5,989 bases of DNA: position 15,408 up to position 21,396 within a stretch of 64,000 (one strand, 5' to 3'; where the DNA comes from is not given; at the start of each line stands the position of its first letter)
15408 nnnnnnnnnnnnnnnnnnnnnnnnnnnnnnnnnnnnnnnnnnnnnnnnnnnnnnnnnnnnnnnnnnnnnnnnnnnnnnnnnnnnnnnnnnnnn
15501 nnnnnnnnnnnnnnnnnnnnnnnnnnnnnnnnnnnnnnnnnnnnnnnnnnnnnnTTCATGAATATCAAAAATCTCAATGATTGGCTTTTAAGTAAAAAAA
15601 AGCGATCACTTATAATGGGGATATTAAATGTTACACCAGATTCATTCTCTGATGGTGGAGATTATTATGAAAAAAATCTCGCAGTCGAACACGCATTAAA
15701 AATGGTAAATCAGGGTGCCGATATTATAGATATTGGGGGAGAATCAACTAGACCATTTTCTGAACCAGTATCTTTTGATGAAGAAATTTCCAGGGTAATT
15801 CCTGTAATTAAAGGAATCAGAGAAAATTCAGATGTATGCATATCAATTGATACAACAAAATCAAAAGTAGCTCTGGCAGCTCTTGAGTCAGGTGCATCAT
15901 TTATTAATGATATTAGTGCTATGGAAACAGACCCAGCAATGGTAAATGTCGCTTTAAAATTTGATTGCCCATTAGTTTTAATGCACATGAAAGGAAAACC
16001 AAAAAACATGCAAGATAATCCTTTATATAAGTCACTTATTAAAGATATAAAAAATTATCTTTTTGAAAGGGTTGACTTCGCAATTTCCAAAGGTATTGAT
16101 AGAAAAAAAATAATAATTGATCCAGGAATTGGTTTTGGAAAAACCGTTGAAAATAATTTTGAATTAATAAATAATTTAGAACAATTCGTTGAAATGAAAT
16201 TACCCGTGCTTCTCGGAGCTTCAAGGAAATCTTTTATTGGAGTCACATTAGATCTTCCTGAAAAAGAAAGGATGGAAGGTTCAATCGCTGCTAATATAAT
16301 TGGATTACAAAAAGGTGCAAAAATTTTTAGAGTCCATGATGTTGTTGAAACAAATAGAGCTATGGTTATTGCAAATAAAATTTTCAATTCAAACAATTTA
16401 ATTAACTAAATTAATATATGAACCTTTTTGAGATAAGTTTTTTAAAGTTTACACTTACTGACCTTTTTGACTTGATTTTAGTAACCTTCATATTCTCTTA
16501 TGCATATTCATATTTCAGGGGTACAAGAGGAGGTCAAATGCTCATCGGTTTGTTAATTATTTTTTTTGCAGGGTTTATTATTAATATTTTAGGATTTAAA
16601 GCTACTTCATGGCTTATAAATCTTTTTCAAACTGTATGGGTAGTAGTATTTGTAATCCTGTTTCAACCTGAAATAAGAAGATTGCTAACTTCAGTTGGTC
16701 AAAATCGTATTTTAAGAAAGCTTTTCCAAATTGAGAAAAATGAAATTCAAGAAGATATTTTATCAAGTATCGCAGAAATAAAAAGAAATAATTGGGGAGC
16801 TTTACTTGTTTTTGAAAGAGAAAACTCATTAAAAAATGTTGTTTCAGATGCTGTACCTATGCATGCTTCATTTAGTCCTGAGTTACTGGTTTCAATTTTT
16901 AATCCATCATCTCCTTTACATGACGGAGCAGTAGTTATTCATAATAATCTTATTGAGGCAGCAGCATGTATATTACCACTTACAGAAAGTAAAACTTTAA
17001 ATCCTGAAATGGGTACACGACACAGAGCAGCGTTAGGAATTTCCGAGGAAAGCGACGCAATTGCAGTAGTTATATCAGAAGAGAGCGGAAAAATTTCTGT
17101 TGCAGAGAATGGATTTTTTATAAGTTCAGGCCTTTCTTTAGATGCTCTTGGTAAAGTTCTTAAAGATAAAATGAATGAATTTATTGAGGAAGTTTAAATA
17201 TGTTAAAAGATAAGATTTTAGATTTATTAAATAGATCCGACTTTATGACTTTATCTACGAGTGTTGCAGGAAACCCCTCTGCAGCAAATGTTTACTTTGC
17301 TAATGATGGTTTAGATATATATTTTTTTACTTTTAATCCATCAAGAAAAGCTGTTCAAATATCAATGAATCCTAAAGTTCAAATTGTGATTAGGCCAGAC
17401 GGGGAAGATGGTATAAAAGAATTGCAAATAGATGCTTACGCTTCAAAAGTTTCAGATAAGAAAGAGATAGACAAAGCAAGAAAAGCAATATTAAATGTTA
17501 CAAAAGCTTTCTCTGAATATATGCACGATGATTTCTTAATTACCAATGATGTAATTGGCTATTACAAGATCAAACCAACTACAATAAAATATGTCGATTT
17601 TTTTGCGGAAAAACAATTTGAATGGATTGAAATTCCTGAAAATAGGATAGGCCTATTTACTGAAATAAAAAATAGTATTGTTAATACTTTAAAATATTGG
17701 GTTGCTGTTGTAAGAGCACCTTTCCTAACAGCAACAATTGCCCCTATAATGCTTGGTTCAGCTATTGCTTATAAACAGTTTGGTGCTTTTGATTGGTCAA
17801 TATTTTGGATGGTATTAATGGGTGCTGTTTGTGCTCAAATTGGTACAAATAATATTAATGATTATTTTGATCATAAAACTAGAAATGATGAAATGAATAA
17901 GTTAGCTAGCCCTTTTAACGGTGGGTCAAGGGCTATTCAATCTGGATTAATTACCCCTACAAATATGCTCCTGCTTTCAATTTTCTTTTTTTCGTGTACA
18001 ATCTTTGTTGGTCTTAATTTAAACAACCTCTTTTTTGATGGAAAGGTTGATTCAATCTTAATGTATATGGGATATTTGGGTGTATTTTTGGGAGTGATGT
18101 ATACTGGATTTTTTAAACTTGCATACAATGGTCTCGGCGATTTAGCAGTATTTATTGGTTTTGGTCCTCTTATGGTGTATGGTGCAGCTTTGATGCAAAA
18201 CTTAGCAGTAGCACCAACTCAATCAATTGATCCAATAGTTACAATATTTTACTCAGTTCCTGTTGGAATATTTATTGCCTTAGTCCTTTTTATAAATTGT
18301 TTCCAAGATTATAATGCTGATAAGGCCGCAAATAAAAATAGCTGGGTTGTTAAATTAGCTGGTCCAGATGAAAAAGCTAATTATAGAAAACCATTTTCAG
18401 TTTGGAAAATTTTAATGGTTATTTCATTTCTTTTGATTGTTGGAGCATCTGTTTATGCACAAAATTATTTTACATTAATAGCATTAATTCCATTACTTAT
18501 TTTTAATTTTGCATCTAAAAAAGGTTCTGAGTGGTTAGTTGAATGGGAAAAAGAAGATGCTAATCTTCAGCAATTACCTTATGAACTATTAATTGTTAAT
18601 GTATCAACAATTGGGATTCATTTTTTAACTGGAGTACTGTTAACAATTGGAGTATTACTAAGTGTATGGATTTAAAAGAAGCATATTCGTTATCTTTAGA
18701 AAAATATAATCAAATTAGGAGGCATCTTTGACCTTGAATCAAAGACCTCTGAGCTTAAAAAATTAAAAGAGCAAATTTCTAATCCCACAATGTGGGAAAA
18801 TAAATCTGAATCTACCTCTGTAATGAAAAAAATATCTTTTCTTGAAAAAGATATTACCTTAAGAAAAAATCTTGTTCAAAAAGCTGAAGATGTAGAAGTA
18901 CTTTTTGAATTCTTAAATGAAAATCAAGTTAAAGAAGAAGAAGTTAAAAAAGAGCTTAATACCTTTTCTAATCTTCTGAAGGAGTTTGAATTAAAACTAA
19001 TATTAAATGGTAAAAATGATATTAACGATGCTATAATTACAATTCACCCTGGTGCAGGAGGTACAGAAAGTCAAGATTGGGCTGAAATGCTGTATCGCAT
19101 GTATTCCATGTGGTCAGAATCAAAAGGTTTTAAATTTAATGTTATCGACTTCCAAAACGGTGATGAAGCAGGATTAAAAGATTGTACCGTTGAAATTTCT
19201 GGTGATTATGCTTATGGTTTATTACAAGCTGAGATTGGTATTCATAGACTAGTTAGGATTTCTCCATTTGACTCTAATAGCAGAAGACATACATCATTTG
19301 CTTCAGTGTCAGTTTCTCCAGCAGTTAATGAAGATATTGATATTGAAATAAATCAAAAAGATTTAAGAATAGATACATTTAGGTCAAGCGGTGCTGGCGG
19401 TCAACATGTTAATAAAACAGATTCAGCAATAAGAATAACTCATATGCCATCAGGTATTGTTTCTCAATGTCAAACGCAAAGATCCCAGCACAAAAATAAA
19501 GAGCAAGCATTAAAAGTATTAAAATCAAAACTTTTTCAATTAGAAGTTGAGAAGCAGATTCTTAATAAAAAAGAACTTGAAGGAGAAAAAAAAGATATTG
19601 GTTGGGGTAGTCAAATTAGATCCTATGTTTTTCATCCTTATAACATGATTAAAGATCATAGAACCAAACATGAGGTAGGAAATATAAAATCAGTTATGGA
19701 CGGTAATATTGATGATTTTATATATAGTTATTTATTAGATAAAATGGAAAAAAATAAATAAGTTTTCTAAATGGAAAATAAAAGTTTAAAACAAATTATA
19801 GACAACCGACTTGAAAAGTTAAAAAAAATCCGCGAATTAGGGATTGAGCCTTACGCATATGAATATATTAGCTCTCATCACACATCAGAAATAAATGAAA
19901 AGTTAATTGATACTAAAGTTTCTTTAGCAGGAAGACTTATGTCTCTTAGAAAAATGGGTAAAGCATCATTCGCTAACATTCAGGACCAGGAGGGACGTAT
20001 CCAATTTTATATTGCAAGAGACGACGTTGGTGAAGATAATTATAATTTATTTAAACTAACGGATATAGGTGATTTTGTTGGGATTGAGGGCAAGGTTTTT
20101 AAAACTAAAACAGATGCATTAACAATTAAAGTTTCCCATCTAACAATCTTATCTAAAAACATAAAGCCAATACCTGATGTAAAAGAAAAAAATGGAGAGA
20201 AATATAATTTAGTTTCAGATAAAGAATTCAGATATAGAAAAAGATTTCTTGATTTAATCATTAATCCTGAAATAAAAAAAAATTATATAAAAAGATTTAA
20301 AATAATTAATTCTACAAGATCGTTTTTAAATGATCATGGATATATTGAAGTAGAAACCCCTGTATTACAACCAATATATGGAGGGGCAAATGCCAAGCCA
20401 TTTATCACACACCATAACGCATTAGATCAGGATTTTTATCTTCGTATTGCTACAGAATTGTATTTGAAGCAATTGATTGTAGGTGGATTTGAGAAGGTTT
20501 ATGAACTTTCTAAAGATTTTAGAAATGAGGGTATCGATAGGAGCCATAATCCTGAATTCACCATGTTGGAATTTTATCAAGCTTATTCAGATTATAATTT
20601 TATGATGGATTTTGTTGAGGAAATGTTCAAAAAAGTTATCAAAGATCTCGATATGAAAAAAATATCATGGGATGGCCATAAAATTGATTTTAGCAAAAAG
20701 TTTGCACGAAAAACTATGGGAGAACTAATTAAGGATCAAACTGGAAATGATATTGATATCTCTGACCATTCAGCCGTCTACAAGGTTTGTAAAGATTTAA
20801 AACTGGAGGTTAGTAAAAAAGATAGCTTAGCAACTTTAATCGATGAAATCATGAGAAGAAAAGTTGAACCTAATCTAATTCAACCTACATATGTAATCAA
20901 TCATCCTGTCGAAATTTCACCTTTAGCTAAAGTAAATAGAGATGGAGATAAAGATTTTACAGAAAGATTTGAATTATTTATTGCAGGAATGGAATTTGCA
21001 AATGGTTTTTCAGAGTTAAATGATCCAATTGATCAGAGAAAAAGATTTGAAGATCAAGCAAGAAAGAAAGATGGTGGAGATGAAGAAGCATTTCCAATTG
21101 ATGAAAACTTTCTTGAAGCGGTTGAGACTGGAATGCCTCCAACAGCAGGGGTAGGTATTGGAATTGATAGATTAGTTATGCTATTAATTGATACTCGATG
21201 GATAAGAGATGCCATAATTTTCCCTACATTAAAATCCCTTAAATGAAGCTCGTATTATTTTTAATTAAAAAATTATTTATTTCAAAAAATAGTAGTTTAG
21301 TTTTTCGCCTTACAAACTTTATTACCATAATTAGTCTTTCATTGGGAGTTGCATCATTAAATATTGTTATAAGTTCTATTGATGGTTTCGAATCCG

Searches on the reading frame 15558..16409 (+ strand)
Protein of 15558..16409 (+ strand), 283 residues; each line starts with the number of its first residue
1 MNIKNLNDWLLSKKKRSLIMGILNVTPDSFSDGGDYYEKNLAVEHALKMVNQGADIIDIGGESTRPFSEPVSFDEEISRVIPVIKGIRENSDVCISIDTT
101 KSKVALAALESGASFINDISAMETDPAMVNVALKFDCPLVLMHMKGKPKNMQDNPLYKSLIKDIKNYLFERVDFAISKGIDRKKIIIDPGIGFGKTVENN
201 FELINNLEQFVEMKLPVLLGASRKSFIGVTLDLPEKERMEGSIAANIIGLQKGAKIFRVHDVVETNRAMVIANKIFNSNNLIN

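Call 57: search_protein_families(library=pfam, proteins=[window:15558-16409:+], max_evalue=0.00001)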
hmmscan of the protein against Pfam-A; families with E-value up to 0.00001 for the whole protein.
window:15558-16409:+ (283 aa): 1 family
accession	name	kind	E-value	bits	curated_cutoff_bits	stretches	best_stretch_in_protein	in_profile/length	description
PF00809.28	Pterin_bind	-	5.8e-85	285.2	25.5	1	20-260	1-244/244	Pterin binding enzyme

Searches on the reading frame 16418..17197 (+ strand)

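Call 57: search_protein_families(library=pfam, proteins=[window:16418-17197:+], max_evalue=0.00001)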
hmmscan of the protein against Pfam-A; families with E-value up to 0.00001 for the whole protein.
window:16418-17197:+ (259 aa): 2 families
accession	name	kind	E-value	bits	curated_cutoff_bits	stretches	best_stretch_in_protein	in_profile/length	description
PF02457.21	DAC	-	2.7e-41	140.3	27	1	117-232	3-117/119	DisA bacterial checkpoint controller nucleotide-binding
PF19293.4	CdaA_N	-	1.2e-06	29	23.8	1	8-86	2-81/81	CdaA N-terminal transmembrane domain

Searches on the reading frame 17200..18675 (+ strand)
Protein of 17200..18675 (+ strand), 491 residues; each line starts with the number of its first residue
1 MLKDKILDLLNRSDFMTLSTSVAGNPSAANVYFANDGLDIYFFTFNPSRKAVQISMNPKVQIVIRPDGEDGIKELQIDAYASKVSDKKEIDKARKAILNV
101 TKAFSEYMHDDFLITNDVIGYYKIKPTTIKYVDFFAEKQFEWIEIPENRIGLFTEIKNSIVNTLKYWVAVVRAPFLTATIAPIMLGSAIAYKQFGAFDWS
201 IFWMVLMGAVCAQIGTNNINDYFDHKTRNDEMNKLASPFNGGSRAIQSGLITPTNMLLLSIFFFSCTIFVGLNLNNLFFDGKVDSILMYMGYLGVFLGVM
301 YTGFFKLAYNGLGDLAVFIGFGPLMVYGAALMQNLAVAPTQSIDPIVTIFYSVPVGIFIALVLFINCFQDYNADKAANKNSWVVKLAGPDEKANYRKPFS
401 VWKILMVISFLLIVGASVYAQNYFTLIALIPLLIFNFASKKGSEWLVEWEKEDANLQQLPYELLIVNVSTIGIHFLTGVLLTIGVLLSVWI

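Call 10: search_protein_families(library=pfam, proteins=[window:17200-18675:+])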
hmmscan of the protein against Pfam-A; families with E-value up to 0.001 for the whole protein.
window:17200-18675:+ (491 aa): 2 families
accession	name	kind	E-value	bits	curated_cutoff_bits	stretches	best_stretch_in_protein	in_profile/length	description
PF01040.23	UbiA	-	5.3e-23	82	34.2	1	181-435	3-225/250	UbiA prenyltransferase family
PF01243.27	PNPOx_N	-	6.9e-10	39.8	28.1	1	2-93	1-85/120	Pyridoxamine 5'-phosphate oxidase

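Call 52: search_protein_families(library=ncbifam, proteins=[window:17200-18675:+], max_evalue=0.001)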
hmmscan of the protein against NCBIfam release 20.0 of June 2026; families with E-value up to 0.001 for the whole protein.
window:17200-18675:+ (491 aa): 13 families
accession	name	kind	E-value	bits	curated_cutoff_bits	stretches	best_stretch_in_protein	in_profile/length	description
NF004751.0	PRK06080.1-3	equivalog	3.3e-34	118.8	264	1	161-435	7-252/296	1,4-dihydroxy-2-naphthoate polyprenyltransferase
NF004750.0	PRK06080.1-2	equivalog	2.2e-27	96.2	346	1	162-433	4-260/301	1,4-dihydroxy-2-naphthoate polyprenyltransferase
TIGR00751.1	menA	equivalog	2.5e-27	96.1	102.15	1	176-434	5-248/284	1,4-dihydroxy-2-naphthoate octaprenyltransferase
TIGR02235.1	menA_cyano-plnt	equivalog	2.6e-26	92.6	225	1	167-421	2-233/285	2-carboxy-1,4-naphthoquinone phytyltransferase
NF004749.0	PRK06080.1-1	equivalog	6.1e-22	78.1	277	1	162-490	17-310/311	1,4-dihydroxy-2-naphthoate polyprenyltransferase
NF004754.0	PRK06080.1-6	equivalog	8.7e-18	64.7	522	1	161-434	6-264/308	1,4-dihydroxy-2-naphthoate polyprenyltransferase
NF009926.0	PRK13387.1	equivalog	1.2e-16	60.7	316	1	165-487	4-313/317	1,4-dihydroxy-2-naphthoate polyprenyltransferase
NF004617.0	PRK05951.1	equivalog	1.9e-16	60.1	239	1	178-490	28-302/306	prenyltransferase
NF004752.0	PRK06080.1-4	subfamily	1.1e-10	41.6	289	1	171-456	10-277/300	1,4-dihydroxy-2-naphthoate polyprenyltransferase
NF009511.0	PRK12871.1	equivalog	2.2e-06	27.2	281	1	162-274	3-117/297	prenyltransferase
NF009523.0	PRK12884.1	equivalog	8.4e-06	25.2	269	1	182-281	22-103/279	prenyltransferase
TIGR03618.1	Rv1155_F420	subfamily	0.00011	22.4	79.05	1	7-96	2-93/127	TIGR03618 family F420-dependent PPOX class oxidoreductase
NF009521.0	PRK12882.1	equivalog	0.00011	21.6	296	1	178-333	19-153/280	geranylgeranylglycerol-phosphate geranylgeranyltransferase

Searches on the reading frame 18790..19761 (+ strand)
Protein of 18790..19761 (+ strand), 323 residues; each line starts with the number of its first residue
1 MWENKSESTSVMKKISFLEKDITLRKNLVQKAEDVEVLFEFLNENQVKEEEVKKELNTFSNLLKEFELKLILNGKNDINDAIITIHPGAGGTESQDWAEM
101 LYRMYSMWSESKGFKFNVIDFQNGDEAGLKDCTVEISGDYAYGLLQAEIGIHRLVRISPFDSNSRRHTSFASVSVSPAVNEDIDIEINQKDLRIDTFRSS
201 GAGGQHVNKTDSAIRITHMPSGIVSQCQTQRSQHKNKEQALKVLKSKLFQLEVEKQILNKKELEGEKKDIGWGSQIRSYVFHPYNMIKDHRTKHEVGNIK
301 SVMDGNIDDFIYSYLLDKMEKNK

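Call 57: search_protein_families(library=pfam, proteins=[window:18790-19761:+], max_evalue=0.00001)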
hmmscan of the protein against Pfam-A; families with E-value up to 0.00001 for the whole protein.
window:18790-19761:+ (323 aa): 2 families
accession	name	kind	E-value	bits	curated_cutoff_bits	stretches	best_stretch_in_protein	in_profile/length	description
PF03462.23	PCRF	-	1.3e-50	172.3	24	1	1-173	17-194/194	PCRF domain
PF00472.26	RF-1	-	1.8e-44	150.8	35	1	181-291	1-116/116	RF-1 domain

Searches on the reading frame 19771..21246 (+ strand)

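Call 57: search_protein_families(library=pfam, proteins=[window:19771-21246:+], max_evalue=0.00001)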
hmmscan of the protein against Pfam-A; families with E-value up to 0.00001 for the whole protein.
window:19771-21246:+ (491 aa): 2 families
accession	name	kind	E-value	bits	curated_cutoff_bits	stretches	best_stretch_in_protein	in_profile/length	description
PF00152.25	tRNA-synt_2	-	1.9e-88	296.9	25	1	150-487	1-307/308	tRNA synthetases class II (D, K and N)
PF01336.31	tRNA_anti-codon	-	1.7e-14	53.9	27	1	50-127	1-75/75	OB-fold nucleic acid binding domain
